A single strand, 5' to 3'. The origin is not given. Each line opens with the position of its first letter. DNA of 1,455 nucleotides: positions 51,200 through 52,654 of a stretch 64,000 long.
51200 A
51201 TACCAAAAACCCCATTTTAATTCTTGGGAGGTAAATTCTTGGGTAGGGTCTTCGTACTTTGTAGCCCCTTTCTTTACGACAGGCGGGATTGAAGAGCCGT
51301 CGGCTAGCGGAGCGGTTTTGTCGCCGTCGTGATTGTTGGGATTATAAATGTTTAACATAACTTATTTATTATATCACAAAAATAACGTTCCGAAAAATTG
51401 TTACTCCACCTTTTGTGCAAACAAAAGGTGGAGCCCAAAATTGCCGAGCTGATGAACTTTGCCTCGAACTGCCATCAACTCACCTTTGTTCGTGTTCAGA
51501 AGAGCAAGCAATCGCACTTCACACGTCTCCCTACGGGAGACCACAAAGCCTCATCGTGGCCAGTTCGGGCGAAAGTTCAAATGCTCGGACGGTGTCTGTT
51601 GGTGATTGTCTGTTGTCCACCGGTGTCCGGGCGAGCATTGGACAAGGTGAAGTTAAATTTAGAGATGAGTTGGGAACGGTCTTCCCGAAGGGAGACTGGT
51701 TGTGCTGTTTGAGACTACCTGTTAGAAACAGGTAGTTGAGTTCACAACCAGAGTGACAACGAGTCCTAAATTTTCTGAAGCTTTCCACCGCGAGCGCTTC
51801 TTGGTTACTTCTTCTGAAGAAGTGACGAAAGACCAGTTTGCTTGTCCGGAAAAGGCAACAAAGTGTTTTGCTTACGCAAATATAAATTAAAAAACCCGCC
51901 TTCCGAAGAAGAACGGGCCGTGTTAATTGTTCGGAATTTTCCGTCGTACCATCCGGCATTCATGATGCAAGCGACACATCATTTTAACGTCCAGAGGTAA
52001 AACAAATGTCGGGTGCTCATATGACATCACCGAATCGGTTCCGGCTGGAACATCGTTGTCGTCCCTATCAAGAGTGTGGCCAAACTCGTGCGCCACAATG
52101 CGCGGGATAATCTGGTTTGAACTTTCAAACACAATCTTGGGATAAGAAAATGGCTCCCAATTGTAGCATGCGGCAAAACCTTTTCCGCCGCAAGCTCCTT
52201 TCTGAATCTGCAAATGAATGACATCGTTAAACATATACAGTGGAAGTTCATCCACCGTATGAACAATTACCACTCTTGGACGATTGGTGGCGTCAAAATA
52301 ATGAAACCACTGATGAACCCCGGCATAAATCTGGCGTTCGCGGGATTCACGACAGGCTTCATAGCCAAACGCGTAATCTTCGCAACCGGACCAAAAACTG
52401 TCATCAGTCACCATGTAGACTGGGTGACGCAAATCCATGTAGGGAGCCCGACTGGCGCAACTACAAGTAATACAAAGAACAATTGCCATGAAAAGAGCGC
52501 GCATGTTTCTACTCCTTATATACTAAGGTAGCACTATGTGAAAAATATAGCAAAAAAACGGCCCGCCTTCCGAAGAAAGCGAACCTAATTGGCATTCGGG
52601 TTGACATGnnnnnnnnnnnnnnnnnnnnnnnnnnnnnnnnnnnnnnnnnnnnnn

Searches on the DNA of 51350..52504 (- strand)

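Call 78: search_rna_families(source=window, start=51350, end=51960, threshold=evalue, max_evalue=10, show_alignments=3)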
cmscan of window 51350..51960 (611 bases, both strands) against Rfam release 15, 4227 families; matches with E-value up to 10: 2.
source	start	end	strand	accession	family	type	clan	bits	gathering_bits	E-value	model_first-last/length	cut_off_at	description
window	51717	51864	-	RF00420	SNORA61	Gene; snRNA; snoRNA; HACA-box;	-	14.1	74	5.6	1-132/132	no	Small nucleolar RNA SNORA61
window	51416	51449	+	RF01130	sR46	Gene; snRNA; snoRNA; CD-box;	-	11.7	50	5.3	1-56/56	no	Small nucleolar RNA sR46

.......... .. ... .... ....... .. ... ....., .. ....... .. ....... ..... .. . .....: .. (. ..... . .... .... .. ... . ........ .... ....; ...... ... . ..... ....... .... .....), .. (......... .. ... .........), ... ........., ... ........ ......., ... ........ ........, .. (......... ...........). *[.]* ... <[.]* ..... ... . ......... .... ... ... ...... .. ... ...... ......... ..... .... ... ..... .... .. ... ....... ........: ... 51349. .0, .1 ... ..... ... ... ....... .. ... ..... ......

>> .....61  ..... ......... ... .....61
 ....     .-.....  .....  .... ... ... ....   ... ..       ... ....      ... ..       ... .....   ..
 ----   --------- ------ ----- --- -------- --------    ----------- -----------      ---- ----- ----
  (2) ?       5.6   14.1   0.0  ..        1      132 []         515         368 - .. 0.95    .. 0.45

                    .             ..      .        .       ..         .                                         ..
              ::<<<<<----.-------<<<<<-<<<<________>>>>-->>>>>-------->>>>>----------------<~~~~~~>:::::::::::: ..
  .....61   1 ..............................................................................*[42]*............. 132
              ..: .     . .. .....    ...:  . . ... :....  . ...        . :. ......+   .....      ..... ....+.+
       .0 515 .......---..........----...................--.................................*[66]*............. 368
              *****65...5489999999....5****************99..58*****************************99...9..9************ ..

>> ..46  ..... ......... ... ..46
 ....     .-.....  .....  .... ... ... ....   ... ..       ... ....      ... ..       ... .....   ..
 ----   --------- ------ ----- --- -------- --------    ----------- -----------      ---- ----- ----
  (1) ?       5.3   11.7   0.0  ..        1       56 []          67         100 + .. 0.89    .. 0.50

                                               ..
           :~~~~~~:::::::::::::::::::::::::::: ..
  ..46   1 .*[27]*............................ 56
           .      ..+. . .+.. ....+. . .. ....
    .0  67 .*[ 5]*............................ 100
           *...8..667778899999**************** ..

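Call 85: search_rna_families(sources=[L001, L002, L060, L059, L007], threshold=gathering)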
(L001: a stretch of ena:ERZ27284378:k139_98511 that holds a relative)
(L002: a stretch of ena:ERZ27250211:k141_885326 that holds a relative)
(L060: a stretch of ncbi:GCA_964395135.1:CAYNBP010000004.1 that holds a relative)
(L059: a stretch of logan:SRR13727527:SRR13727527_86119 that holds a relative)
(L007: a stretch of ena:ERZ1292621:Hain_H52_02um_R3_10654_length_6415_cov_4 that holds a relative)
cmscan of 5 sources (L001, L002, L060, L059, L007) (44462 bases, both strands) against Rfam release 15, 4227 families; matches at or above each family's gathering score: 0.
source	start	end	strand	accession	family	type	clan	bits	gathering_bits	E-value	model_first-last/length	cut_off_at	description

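Call 93: search_dna_similar(query=window:51380-51925:-, collection=phages, mode=distant, max_evalue=0.001, max_rows=5)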
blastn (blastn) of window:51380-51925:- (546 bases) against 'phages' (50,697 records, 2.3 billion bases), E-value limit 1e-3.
No match.

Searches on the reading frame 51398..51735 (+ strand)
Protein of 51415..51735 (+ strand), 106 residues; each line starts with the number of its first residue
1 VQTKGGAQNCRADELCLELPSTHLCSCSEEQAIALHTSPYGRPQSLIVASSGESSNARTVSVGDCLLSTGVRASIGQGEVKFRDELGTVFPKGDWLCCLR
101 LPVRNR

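Call 79: search_protein_families(library=pfam, proteins=[window:51415-51735:+, window:51398-51712:+], max_evalue=1)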
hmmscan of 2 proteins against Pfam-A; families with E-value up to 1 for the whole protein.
window:51415-51735:+ (106 aa): 1 family
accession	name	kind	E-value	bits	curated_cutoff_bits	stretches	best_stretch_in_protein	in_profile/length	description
PF14670.12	FXa_inhibition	-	0.013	16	33.4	1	8-30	4-26/36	Coagulation Factor Xa inhibitory site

window:51398-51712:+ (104 aa): 0 families

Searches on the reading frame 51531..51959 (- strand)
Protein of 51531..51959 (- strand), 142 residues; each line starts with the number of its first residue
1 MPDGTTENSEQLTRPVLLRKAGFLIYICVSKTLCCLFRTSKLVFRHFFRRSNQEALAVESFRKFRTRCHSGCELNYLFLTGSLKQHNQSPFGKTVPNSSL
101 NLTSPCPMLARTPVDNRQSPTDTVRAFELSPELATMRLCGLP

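Call 79: search_protein_families(library=pfam, proteins=[window:51531-51959:-], max_evalue=1)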
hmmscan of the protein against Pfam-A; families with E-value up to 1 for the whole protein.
window:51531-51959:- (142 aa): 0 families
